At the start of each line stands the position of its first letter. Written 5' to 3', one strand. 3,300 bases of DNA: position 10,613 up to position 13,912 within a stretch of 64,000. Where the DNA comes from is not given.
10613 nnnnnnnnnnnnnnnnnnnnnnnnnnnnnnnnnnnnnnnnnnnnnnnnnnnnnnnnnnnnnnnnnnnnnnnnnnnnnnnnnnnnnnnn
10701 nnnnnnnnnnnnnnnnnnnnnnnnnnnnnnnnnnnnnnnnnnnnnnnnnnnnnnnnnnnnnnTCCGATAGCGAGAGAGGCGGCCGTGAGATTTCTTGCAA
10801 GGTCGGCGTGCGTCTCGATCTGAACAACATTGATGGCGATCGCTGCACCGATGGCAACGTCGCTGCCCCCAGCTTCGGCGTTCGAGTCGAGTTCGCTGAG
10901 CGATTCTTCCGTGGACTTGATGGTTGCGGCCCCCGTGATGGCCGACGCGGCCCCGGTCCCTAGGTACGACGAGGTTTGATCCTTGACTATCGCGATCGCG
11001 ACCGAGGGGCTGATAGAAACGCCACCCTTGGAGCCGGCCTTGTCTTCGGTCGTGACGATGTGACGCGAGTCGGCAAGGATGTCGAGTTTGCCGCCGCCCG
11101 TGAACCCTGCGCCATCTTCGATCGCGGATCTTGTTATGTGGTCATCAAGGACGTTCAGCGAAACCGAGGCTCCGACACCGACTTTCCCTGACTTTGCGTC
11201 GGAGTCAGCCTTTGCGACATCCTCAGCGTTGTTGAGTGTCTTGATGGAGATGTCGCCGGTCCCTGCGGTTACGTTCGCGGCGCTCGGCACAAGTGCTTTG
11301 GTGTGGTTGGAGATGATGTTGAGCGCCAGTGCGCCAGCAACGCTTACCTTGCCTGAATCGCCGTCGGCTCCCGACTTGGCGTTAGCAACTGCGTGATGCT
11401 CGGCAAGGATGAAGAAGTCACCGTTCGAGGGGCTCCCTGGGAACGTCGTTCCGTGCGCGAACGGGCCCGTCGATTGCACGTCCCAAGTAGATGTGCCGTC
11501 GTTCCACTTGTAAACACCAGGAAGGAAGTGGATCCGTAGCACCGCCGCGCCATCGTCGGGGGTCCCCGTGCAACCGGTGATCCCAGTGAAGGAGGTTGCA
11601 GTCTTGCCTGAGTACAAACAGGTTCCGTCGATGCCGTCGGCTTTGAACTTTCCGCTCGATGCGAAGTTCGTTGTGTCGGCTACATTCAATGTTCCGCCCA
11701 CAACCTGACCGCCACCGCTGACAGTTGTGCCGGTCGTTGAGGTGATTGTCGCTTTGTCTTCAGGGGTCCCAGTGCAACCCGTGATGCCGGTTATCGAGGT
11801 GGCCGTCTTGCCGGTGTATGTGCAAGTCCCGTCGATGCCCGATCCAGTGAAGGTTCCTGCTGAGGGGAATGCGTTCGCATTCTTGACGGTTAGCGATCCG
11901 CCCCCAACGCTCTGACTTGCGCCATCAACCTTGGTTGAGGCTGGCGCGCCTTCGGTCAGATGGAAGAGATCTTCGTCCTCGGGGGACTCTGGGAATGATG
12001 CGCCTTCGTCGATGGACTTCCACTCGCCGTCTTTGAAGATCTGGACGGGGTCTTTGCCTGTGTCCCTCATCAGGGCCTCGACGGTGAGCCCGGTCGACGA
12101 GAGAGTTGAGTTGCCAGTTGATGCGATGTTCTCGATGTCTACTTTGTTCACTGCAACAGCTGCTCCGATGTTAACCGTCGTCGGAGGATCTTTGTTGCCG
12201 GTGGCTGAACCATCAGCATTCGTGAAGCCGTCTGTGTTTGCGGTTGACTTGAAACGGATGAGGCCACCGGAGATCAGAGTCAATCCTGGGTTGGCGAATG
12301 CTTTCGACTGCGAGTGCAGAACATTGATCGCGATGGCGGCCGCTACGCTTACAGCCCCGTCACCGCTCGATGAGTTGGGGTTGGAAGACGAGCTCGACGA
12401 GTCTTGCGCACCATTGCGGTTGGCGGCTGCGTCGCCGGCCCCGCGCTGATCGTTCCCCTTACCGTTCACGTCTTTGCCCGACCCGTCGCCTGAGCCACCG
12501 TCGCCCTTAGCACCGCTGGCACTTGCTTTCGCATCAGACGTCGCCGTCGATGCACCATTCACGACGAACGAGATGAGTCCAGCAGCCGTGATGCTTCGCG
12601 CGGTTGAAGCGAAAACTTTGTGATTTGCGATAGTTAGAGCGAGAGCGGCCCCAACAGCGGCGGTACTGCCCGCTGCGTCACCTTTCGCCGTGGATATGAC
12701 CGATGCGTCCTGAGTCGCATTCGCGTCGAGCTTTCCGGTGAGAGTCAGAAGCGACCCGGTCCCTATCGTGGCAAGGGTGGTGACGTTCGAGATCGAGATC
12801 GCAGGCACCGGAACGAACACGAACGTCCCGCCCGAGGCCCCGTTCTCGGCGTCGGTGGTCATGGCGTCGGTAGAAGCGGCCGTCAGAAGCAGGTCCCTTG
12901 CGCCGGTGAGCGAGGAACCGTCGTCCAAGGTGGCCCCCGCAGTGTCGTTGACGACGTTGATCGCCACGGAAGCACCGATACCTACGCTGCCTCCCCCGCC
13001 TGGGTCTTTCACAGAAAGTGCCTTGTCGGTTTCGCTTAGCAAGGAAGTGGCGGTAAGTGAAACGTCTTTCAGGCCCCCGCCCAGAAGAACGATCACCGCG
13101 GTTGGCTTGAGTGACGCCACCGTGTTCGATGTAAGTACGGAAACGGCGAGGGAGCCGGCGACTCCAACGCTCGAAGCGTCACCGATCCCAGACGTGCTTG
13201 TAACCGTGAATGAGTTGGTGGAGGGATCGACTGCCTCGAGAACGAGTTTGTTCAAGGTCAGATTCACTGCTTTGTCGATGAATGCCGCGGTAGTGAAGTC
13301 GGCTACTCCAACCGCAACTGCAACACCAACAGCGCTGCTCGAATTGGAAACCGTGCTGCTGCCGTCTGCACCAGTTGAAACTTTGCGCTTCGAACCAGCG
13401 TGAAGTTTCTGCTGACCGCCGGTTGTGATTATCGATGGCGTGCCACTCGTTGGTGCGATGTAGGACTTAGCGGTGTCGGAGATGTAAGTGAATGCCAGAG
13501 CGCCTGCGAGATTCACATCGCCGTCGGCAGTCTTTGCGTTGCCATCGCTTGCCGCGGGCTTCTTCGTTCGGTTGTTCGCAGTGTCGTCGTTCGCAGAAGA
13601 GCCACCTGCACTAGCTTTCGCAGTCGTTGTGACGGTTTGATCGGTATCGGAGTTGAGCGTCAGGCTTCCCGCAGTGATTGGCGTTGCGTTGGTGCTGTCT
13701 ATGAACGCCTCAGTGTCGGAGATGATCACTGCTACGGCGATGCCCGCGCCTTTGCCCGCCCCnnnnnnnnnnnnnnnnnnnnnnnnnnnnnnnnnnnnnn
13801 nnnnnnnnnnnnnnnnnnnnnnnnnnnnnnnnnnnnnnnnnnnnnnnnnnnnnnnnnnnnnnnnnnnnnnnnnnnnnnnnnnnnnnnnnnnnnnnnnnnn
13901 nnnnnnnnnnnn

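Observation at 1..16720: A gene of more than 16.7 kb (over 5,570 codons) is invisible in the ORF track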

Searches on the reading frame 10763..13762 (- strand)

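Call 5: search_protein_families(library=pfam, proteins=[window:10763-13762:-], max_evalue=0.01)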
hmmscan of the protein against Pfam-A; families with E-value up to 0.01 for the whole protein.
window:10763-13762:- (1000 aa): 0 families

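Call 6: search_protein_families(library=ncbifam, proteins=[window:10763-13762:-], max_evalue=0.01)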
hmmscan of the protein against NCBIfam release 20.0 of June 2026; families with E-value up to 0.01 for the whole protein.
window:10763-13762:- (1000 aa): 1 family
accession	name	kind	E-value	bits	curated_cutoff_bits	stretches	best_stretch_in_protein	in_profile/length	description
NF012206.1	LktA_tand_53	repeat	1.5e-14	53.9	50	3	804-847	1-42/53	tandem repeat-containing filamentous protein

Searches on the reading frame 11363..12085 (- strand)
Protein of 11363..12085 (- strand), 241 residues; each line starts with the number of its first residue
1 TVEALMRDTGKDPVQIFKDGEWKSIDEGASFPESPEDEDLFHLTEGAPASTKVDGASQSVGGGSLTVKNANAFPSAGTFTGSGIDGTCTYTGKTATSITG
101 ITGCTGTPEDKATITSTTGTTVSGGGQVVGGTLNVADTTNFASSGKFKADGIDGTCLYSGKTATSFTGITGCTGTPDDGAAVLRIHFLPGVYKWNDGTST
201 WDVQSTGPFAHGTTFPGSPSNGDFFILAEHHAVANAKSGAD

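Call 57: search_protein_families(library=pfam, proteins=[window:11363-12085:-], max_evalue=1)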
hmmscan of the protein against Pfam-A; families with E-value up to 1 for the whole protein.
window:11363-12085:- (241 aa): 0 families

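Call 80: search_solved_structures(query=window:11363-12085:-, max_evalue=5)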
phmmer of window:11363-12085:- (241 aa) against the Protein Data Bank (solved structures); distinct sequences matched with E-value up to 5: 0.
